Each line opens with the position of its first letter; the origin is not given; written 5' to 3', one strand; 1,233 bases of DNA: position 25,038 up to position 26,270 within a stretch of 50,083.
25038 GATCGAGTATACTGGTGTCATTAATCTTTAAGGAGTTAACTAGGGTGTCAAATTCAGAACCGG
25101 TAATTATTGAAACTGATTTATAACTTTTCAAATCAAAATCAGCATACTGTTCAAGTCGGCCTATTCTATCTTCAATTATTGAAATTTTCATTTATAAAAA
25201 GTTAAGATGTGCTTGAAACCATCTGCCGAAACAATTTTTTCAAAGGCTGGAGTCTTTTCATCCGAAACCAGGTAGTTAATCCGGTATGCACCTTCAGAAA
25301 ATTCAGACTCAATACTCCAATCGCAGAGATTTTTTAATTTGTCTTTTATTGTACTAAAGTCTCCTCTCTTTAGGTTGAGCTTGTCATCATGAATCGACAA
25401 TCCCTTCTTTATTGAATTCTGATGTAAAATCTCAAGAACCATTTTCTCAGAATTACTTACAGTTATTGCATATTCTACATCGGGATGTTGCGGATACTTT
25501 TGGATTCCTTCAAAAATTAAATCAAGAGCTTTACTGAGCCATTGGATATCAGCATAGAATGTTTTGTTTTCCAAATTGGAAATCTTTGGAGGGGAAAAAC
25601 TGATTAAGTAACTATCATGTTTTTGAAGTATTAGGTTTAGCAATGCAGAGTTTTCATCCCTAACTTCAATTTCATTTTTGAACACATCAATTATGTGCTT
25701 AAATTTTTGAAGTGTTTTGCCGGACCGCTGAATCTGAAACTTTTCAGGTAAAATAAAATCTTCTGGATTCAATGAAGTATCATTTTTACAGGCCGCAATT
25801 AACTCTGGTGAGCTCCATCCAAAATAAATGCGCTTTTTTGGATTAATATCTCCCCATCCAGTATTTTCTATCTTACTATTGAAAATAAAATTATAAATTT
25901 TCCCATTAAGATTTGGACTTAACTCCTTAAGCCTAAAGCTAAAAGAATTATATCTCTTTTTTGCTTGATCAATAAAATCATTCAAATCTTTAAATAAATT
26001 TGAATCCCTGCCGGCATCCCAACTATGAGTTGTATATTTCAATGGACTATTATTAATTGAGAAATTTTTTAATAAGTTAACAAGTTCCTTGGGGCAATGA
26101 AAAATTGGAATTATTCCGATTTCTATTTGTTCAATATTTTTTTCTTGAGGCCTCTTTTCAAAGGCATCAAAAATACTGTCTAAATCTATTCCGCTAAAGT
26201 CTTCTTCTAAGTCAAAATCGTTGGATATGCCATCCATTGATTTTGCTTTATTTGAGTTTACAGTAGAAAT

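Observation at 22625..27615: Retron-type RT fused to an unknown domain and translationally coupled to two uncharacterised receiver-like/HEPN-like proteins: candidate undescribed RT-based defence system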

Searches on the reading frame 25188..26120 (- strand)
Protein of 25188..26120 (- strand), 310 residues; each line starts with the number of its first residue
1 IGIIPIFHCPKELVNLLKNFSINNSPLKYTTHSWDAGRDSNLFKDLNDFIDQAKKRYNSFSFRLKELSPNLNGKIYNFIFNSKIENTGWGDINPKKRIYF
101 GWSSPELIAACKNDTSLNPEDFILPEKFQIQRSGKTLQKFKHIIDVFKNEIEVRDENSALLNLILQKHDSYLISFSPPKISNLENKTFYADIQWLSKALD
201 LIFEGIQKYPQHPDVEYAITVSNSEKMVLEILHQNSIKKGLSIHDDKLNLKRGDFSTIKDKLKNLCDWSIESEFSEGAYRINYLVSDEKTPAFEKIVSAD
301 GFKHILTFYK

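Call 58: search_solved_structures(query=A7, max_evalue=10, show_alignments=2)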
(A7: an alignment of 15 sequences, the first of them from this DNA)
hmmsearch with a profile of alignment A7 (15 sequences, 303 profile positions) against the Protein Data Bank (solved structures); distinct sequences matched with E-value up to 10: 2.
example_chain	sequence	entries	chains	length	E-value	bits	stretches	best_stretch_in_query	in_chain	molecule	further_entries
6tf9_VP1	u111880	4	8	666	0.35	13.5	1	137-212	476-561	Gamma-tubulin complex component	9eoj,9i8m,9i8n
8vrd_I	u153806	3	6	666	4.7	9.8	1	137-212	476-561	Isoform 2 of Gamma-tubulin complex component 4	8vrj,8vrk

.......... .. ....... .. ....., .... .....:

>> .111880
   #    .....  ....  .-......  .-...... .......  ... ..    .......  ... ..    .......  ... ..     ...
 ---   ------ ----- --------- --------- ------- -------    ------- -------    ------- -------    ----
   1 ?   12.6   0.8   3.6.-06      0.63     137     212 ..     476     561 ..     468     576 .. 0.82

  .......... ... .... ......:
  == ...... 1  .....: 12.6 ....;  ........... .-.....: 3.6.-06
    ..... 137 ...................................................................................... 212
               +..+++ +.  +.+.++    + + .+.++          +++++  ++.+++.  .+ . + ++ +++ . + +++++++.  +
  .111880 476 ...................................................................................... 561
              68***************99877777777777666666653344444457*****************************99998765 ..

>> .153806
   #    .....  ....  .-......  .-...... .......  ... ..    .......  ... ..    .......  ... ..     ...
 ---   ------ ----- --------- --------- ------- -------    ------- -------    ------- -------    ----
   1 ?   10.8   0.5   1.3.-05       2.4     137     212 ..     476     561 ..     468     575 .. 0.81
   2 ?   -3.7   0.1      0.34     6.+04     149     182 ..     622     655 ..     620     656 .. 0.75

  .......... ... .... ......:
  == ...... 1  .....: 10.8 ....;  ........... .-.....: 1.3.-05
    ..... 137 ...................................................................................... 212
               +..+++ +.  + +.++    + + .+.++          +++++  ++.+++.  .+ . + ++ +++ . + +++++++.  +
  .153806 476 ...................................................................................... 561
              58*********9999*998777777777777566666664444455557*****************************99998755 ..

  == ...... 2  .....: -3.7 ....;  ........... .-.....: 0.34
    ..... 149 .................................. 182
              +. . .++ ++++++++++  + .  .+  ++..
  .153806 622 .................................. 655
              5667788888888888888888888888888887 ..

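Call 73: search_protein_representatives(alignment_id=A9)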
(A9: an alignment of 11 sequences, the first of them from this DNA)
Query: 11 sequences, 306 profile positions. Proteins with E-value up to 0.001 (for the whole library): 804; up to 1e-10: 653; up to 1e-30: 285. The best 150 are listed.
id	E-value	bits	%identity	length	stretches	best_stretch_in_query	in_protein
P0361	2.3e-139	480.4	-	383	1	2-306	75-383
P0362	8.8e-137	471.9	-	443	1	4-306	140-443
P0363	3.1e-133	460.3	-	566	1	3-306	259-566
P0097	1.7e-121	421.7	-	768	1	4-306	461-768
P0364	8.4e-119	412.9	-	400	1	3-306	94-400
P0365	1.6e-104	366.0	-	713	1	4-306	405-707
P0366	3.5e-102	358.3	-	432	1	5-306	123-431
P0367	1.2e-99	350.0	-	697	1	3-306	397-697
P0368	8.6e-96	337.3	-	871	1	2-306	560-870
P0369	6.8e-95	334.3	-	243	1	3-206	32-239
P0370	1.9e-92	326.3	-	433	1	5-305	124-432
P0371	1.2e-88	313.8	-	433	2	4-306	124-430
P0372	2.7e-86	306.1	-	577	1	3-305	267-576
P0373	4.1e-86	305.5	-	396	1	3-305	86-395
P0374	6.1e-85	301.7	-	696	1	4-305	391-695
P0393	3.7e-73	263.0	-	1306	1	4-306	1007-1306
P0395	1.1e-72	261.4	-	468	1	4-305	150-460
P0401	7.2e-72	258.7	-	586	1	7-306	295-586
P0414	5.5e-70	252.5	-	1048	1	6-306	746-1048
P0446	9.8e-63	228.7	-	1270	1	4-306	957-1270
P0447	1.3e-62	228.3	-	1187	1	7-306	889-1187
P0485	2.0e-57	211.3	-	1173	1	7-306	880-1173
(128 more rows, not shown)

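Call 74: search_protein_families(library=pfam, proteins=[P0393, P0446, P0447, P0485, P0414, P0363, P0372, P0401, P0362, P0395], max_evalue=0.001)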
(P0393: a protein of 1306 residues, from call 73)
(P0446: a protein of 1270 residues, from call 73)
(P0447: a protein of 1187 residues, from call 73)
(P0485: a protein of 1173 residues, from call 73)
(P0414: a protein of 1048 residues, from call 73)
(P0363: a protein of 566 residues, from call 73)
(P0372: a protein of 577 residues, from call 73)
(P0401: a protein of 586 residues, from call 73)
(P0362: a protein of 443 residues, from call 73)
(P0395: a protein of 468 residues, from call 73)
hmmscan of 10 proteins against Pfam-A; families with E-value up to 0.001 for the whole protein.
P0393 (1306 aa): 2 families
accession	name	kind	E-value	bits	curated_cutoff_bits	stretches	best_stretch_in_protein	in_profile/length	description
PF22561.2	HisKin-conflict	-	2.8e-62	211.5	27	1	1010-1305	2-303/303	Histidine Kinase domain observed in conflict contexts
PF13401.12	AAA_22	-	0.00042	21.1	27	0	23-106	6-85/130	AAA domain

P0446 (1270 aa): 8 families
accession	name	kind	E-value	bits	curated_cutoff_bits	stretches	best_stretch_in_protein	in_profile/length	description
PF12796.13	Ank_2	-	3.8e-140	457.3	27.3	11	204-293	1-87/90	Ankyrin repeats (3 copies)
PF00023.36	Ank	-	7.4e-102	327.8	21.1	9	201-230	3-32/33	Ankyrin repeat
PF13637.12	Ank_4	-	1.5e-74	244.7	22.7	8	211-253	8-50/50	Ankyrin repeats (many copies)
PF13857.12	Ank_5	-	1.9e-70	232.5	27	8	200-240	16-56/56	Ankyrin repeats (many copies)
PF13606.12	Ank_3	-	5.3e-66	210.1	22.3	2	572-601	1-30/30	Ankyrin repeat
PF22561.2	HisKin-conflict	-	1.7e-56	192.5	27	1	960-1269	2-303/303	Histidine Kinase domain observed in conflict contexts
PF24521.3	Ank_KRIT1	-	4.2e-13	49.7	80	1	168-268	19-120/149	KRIT1 ankyrin-repeats domain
PF23745.1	ANK_LRRK2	-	7.5e-10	39.2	27.5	0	209-286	40-113/130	LRRK2 ANK repeat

P0447 (1187 aa): 9 families
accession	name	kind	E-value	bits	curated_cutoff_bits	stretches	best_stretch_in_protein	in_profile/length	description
PF12796.13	Ank_2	-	2e-139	455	27.3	10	8-99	1-89/90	Ankyrin repeats (3 copies)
PF00023.36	Ank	-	1e-130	418.3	21.1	13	367-398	2-33/33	Ankyrin repeat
PF13637.12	Ank_4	-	1.8e-117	381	22.7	13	146-189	7-50/50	Ankyrin repeats (many copies)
PF13606.12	Ank_3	-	1.1e-88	279.5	22.3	0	168-196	1-29/30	Ankyrin repeat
PF13857.12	Ank_5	-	3.4e-80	263.5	27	10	122-175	1-55/56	Ankyrin repeats (many copies)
PF22561.2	HisKin-conflict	-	7.7e-56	190.4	27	1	889-1186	2-303/303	Histidine Kinase domain observed in conflict contexts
PF24521.3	Ank_KRIT1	-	2.3e-27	96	80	3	110-191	25-107/149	KRIT1 ankyrin-repeats domain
PF23745.1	ANK_LRRK2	-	3.2e-24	85.7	27.5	0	111-190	39-114/130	LRRK2 ANK repeat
PF12738.14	PTCB-BRCT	-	2.1e-10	40.9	22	0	112-149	10-47/63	twin BRCT domain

P0485 (1173 aa): 1 family
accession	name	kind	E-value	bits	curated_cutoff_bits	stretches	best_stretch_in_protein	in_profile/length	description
PF22561.2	HisKin-conflict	-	5.2e-58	197.5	27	1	880-1172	2-303/303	Histidine Kinase domain observed in conflict contexts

P0414 (1048 aa): 8 families
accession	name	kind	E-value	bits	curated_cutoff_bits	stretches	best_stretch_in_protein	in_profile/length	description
PF12796.13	Ank_2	-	7.1e-93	305.8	27.3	7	233-323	2-89/90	Ankyrin repeats (3 copies)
PF00023.36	Ank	-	2.7e-90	291.5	21.1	9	394-425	1-32/33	Ankyrin repeat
PF13637.12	Ank_4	-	2.8e-67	221.6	22.7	10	98-148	1-50/50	Ankyrin repeats (many copies)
PF22561.2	HisKin-conflict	-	1.1e-59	203.1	27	1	747-1047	2-303/303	Histidine Kinase domain observed in conflict contexts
PF13606.12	Ank_3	-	2.8e-50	162.1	22.3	1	394-423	1-30/30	Ankyrin repeat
PF13857.12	Ank_5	-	1e-49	166.4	27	5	247-301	1-56/56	Ankyrin repeats (many copies)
PF24521.3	Ank_KRIT1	-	9e-14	51.9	80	1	514-608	18-113/149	KRIT1 ankyrin-repeats domain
PF23745.1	ANK_LRRK2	-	3.3e-11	43.6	27.5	0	361-420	32-89/130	LRRK2 ANK repeat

P0363 (566 aa): 1 family
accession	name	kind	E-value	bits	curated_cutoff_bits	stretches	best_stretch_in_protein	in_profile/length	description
PF22561.2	HisKin-conflict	-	2.9e-59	201.6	27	1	262-565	1-303/303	Histidine Kinase domain observed in conflict contexts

P0372 (577 aa): 2 families
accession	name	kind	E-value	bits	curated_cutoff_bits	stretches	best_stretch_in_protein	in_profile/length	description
PF22561.2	HisKin-conflict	-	1.2e-68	232.4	27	1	271-576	2-303/303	Histidine Kinase domain observed in conflict contexts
PF13306.12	LRR_5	-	3.4e-16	59.7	27.7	1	94-190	12-105/127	BspA type Leucine rich repeat region (6 copies)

P0401 (586 aa): 7 families
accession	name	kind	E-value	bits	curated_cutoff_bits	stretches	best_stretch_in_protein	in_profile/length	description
PF22561.2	HisKin-conflict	-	2e-62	212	27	1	294-585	1-303/303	Histidine Kinase domain observed in conflict contexts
PF12796.13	Ank_2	-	1.1e-45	154.5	27.3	3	190-272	9-90/90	Ankyrin repeats (3 copies)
PF00023.36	Ank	-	1.1e-43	145.2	21.1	5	144-174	4-32/33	Ankyrin repeat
PF13606.12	Ank_3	-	6.2e-34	112.1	22.3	1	144-170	4-28/30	Ankyrin repeat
PF13637.12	Ank_4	-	5.1e-32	109.6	22.7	4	146-186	1-39/50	Ankyrin repeats (many copies)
PF13857.12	Ank_5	-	6.4e-32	109.7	27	3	162-217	2-56/56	Ankyrin repeats (many copies)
PF24521.3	Ank_KRIT1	-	3.3e-06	27.3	80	0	207-253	82-128/149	KRIT1 ankyrin-repeats domain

P0362 (443 aa): 1 family
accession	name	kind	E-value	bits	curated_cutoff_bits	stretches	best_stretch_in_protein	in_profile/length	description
PF22561.2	HisKin-conflict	-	2.9e-66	224.6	27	1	143-442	2-303/303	Histidine Kinase domain observed in conflict contexts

P0395 (468 aa): 1 family
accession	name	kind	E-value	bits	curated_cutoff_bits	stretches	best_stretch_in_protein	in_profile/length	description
PF22561.2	HisKin-conflict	-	2.9e-68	231.2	27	1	153-460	2-303/303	Histidine Kinase domain observed in conflict contexts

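Call 75: find_encoding_contigs(protein=P0401, flank=6000, max_places=2)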
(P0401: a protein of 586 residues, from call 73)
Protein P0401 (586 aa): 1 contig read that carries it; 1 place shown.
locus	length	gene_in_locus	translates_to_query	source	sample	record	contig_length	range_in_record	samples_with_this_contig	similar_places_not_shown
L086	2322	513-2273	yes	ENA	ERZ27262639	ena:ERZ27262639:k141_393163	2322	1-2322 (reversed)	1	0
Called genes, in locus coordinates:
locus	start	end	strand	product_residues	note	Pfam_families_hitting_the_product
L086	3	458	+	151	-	?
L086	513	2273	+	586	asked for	PF12796:Ank_2, PF13637:Ank_4 (weak), PF12796:Ank_2, PF13637:Ank_4, PF13857:Ank_5, PF12796:Ank_2, PF13857:Ank_5, PF22561:HisKin-conflict, +5 more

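Call 76: find_encoding_contigs(protein=P0372, flank=6000, max_places=2)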
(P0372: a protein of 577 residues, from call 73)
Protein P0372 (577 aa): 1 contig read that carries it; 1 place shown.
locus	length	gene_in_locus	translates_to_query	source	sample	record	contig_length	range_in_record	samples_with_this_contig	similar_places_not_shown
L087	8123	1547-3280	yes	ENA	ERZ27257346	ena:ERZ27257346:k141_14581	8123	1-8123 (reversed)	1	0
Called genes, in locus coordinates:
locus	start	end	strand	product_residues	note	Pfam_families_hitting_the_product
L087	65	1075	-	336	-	PF13280:WYL, PF25583:WCX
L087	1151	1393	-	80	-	-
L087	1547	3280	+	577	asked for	PF13306:LRR_5, PF22561:HisKin-conflict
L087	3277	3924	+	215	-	-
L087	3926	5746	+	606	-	PF22563:iREC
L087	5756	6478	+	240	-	PF00702:Hydrolase, PF13419:HAD_2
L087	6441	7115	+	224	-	-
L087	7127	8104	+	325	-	PF02481:DNA_processg_A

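Call 77: find_encoding_contigs(protein=P0447, flank=6000, max_places=2)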
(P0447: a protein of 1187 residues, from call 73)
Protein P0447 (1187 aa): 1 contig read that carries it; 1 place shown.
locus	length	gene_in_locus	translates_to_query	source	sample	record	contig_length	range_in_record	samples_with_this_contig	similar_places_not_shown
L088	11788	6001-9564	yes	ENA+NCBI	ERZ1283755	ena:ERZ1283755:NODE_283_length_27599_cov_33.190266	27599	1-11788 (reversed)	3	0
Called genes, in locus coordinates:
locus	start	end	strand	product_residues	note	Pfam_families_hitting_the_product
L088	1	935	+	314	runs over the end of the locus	PF00762:Ferrochelatase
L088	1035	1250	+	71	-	-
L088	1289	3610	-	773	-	PF01930:Cas_Cas4 (faint), PF12705:PDDEXK_1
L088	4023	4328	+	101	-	PF13711:DUF4160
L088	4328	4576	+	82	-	PF10387:DUF2442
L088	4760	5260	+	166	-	PF14487:DarT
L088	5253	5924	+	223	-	PF22397:NADAR-DarT1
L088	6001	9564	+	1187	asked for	PF12796:Ank_2, PF13637:Ank_4, PF12796:Ank_2, PF13637:Ank_4, PF13637:Ank_4, PF13857:Ank_5, PF12796:Ank_2, PF13637:Ank_4, +26 more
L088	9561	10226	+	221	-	-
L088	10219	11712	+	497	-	PF22563:iREC, PF00072:Response_reg (faint)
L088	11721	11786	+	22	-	?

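Call 78: find_encoding_contigs(protein=P0393, flank=6000, max_places=2)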
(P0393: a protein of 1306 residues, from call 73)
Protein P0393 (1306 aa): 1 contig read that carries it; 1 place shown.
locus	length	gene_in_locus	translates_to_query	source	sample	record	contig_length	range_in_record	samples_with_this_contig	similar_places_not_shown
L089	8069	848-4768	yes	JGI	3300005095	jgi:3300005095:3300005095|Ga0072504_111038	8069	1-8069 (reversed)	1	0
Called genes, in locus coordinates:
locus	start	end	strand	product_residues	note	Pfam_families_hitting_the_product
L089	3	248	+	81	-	?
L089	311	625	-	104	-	-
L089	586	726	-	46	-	-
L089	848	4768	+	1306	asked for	PF22561:HisKin-conflict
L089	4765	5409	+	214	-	-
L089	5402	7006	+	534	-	PF22563:iREC, PF00072:Response_reg (faint)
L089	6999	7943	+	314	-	PF25583:WCX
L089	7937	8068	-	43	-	?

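Call 79: find_encoding_contigs(protein=P0362, flank=6000, max_places=2)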
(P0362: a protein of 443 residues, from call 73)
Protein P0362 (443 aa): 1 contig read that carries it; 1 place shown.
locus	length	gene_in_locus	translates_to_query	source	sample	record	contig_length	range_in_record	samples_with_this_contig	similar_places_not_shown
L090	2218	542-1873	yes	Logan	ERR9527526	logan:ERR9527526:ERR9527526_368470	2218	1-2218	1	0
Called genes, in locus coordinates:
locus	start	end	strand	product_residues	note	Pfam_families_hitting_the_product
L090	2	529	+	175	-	?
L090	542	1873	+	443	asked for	PF22561:HisKin-conflict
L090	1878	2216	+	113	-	?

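Call 98: search_dna_similar(query=window:25188-26120:-, collection=plasmids, mode=protein, max_rows=10)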
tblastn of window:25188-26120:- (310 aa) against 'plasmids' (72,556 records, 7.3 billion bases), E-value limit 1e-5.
No match.

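Call 99: search_dna_similar(query=window:25188-26120:-, collection=phages, mode=protein, max_rows=10)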
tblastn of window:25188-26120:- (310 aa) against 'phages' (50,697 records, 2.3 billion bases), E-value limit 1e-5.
Records with a match: 1; places in all: 1; records where one place covers at least 80% of the query: 1.
Best place of each record, by identity: <60% 1.
By first word of the organism name: Bacteriophage 1.
By host as written in the record: - 1.
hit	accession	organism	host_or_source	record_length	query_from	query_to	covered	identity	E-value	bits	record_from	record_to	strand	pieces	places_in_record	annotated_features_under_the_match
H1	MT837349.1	Bacteriophage sp.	human fecal samples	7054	16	310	95%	29.7%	1e-25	112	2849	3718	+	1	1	record has no annotation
